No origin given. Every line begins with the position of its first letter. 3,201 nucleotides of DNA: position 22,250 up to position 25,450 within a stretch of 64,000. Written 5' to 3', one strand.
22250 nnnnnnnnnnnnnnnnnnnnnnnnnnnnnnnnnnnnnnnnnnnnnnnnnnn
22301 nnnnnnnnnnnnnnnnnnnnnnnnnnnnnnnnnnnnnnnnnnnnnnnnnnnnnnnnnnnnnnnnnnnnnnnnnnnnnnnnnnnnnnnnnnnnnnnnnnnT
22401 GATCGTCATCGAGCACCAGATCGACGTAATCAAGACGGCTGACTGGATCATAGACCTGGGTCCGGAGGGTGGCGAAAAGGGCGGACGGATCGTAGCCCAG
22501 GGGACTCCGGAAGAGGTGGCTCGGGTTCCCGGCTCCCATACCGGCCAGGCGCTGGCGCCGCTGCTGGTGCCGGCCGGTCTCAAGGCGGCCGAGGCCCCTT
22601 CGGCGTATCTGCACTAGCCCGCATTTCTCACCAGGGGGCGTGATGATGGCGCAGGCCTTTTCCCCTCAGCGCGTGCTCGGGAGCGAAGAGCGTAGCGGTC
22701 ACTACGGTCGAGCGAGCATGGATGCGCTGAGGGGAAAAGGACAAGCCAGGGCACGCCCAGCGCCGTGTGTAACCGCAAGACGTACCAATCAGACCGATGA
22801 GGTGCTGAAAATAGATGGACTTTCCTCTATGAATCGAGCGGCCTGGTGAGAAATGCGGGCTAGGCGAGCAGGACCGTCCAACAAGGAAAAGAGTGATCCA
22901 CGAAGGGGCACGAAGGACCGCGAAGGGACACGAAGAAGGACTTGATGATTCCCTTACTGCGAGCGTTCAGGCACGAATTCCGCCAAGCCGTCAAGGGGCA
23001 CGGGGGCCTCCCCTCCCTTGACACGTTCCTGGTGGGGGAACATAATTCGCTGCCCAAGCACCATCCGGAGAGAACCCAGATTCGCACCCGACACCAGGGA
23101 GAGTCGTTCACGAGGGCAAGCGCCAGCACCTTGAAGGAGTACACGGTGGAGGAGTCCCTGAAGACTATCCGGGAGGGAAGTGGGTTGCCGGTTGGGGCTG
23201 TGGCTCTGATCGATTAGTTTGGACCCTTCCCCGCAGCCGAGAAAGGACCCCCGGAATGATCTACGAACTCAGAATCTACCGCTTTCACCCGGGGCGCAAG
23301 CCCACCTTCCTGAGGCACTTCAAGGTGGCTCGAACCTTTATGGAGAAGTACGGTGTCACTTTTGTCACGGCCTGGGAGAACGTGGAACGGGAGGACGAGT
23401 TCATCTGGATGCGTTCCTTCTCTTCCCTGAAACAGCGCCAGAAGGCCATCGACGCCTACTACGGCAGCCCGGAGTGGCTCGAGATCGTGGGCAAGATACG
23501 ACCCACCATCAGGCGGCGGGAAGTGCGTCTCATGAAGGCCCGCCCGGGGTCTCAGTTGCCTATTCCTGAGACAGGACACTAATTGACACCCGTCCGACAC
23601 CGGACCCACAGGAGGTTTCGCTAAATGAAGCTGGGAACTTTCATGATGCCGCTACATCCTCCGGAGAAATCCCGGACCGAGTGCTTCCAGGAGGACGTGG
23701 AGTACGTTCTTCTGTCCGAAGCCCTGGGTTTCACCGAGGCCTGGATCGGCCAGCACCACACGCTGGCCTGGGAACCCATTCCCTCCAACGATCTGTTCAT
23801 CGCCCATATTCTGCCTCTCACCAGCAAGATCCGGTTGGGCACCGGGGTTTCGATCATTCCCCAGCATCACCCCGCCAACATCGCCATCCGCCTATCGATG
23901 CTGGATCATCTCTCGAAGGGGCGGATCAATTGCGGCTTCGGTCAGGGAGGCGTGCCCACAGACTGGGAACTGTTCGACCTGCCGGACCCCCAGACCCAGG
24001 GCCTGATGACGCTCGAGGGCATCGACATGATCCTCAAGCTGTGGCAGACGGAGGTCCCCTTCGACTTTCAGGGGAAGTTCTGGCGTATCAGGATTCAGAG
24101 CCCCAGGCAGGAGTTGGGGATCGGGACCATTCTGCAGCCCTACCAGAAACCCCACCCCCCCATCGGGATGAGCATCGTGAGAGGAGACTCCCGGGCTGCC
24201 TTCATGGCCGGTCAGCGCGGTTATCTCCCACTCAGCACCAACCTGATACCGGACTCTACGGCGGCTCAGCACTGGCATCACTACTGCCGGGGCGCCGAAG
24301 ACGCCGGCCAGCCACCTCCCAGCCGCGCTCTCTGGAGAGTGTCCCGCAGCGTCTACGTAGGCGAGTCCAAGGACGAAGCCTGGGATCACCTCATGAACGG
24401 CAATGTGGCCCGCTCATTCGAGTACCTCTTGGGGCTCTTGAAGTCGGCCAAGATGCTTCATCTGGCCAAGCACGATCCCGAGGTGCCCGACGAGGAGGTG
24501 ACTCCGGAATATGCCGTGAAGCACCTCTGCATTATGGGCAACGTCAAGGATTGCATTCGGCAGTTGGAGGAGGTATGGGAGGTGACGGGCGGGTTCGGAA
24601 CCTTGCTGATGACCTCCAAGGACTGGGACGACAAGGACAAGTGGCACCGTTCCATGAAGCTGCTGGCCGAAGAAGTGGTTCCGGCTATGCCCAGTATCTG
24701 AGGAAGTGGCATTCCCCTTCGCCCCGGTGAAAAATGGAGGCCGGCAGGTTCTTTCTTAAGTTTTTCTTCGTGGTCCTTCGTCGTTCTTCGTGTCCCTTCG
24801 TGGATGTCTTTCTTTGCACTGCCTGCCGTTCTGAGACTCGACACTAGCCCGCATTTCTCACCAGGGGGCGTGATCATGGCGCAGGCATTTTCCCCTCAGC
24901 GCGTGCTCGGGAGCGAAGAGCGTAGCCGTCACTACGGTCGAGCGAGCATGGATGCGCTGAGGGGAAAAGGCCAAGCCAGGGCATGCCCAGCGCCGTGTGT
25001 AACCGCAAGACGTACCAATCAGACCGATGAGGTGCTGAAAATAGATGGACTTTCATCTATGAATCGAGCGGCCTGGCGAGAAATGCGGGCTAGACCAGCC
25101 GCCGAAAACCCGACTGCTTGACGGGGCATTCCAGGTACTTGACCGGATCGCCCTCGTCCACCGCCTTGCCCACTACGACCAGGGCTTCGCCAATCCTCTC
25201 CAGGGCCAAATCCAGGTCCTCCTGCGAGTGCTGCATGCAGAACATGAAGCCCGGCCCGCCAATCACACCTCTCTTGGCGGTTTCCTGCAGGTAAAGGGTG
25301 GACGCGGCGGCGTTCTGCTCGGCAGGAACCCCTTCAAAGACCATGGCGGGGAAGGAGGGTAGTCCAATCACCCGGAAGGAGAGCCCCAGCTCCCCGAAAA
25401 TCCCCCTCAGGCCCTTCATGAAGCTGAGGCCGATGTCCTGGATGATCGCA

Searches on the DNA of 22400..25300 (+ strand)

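Call 33: search_rna_families(source=window, start=22400, end=25300, threshold=evalue, max_evalue=1)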
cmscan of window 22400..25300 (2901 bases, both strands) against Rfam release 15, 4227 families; matches with E-value up to 1: 1.
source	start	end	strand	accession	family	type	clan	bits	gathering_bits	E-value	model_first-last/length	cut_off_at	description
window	23181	23245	+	RF01525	TB10Cs2H1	Gene; snRNA; snoRNA; HACA-box;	-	26.1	35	0.025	1-66/66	no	Trypanosomatid snoRNA TB10Cs2H1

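Call 91: search_dna_similar(query=window:22614-22863:+, collection=plasmids, mode=distant, max_evalue=10, max_rows=15)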
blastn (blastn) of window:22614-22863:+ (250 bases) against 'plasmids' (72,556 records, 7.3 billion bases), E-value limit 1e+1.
Records with a match: 29; places in all: 30; records where one place covers at least 80% of the query: 0.
Best place of each record, by identity: >=99% 1; 95-99% 1; 90-95% 6; 80-90% 20; 60-80% 1.
By first word of the organism name: Ralstonia 15; Rhizobium 4; Cupriavidus 1; Paracoccus 1; Variovorax 1; Asticcacaulis 1; Caballeronia 1; Embleya 1; Rhodococcus 1; Streptomyces 1; and 2 more.
By predicted mobility (MOB-suite, as given by PLSDB): mobilizable 18; non-mobilizable 7; conjugative 4.
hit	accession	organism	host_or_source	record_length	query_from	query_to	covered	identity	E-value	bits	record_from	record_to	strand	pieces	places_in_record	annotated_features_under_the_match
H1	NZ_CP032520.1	Cupriavidus oxalaticus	cell culture,activated sludge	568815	15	79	26%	75.0%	9e+0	37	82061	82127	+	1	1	none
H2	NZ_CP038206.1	Paracoccus pantotrophus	single cell,soil associated with ...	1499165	23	60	15%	81.6%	9e+0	38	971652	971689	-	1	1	none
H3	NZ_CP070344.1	Variovorax sp. PDNC026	cell culture,Plastic debris in ...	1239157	28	59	13%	87.5%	7e-1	41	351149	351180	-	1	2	none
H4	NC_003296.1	Ralstonia pseudosolanacearum GMI1000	-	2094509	125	154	12%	86.7%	9e+0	37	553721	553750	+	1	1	none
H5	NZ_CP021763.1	Ralstonia pseudosolanacearum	Solanum lycopersicum,Tomato with ...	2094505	125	154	12%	86.7%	9e+0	37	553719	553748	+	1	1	none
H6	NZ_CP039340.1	Ralstonia pseudosolanacearum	-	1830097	125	154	12%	86.7%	9e+0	37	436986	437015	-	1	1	none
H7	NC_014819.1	Asticcacaulis excentricus CB 48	pond water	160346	124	153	12%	86.7%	9e+0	37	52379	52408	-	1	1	ssb: single-stranded DNA-binding protein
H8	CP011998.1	Ralstonia solanacearum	ginger,cell culture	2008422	125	154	12%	86.7%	9e+0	37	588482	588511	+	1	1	MFS transporter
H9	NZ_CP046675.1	Ralstonia nicotianae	tobacco,cell culture,leaf veins ...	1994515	125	154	12%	86.7%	9e+0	37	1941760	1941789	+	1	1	none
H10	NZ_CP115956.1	Ralstonia pseudosolanacearum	Solanum tuberosum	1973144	125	154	12%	86.7%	9e+0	37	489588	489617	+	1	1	none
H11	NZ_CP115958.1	Ralstonia pseudosolanacearum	Solanum lycopersicum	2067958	125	154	12%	86.7%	9e+0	37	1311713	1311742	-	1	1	none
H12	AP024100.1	Ralstonia solanacearum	-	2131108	125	154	12%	86.7%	9e+0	37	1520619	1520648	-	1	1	MFS transporter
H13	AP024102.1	Ralstonia solanacearum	-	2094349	125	154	12%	86.7%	9e+0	37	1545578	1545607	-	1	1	MFS transporter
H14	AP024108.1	Ralstonia solanacearum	-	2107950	125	154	12%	86.7%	9e+0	37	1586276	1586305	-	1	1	MFS transporter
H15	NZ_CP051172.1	Ralstonia pseudosolanacearum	Whole organism,potato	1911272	125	154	12%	86.7%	9e+0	37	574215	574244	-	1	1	none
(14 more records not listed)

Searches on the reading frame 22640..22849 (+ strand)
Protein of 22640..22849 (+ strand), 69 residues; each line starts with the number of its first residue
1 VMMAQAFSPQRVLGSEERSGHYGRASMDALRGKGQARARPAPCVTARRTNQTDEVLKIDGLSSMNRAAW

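Call 9: search_protein_families(library=pfam, proteins=[window:22640-22849:+], max_evalue=0.01)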
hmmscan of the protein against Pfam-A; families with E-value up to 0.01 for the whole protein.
window:22640-22849:+ (69 aa): 0 families

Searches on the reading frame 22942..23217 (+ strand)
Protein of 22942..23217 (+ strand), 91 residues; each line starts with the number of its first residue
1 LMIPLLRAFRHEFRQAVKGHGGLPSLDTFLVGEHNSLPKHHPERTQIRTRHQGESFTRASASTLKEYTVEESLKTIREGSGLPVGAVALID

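Call 9: search_protein_families(library=pfam, proteins=[window:22942-23217:+], max_evalue=0.01)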
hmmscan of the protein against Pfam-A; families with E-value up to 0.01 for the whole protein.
window:22942-23217:+ (91 aa): 0 families

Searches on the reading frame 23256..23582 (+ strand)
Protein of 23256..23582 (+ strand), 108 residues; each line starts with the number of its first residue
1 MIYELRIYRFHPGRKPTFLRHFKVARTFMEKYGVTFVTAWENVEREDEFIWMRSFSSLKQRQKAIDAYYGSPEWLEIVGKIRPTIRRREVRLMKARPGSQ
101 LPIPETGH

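Call 9: search_protein_families(library=pfam, proteins=[window:23256-23582:+], max_evalue=0.01)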
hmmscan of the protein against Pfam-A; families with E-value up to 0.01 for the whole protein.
window:23256-23582:+ (108 aa): 1 family
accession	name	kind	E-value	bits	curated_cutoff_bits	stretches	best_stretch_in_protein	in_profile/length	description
PF07978.19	NIPSNAP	-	3.8e-08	33.9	22.3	1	3-97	1-99/102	NIPSNAP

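Call 45: search_protein_families(library=ncbifam, proteins=[window:23256-23582:+], max_evalue=0.001)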
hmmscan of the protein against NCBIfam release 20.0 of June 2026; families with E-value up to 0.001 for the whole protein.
window:23256-23582:+ (108 aa): 0 families
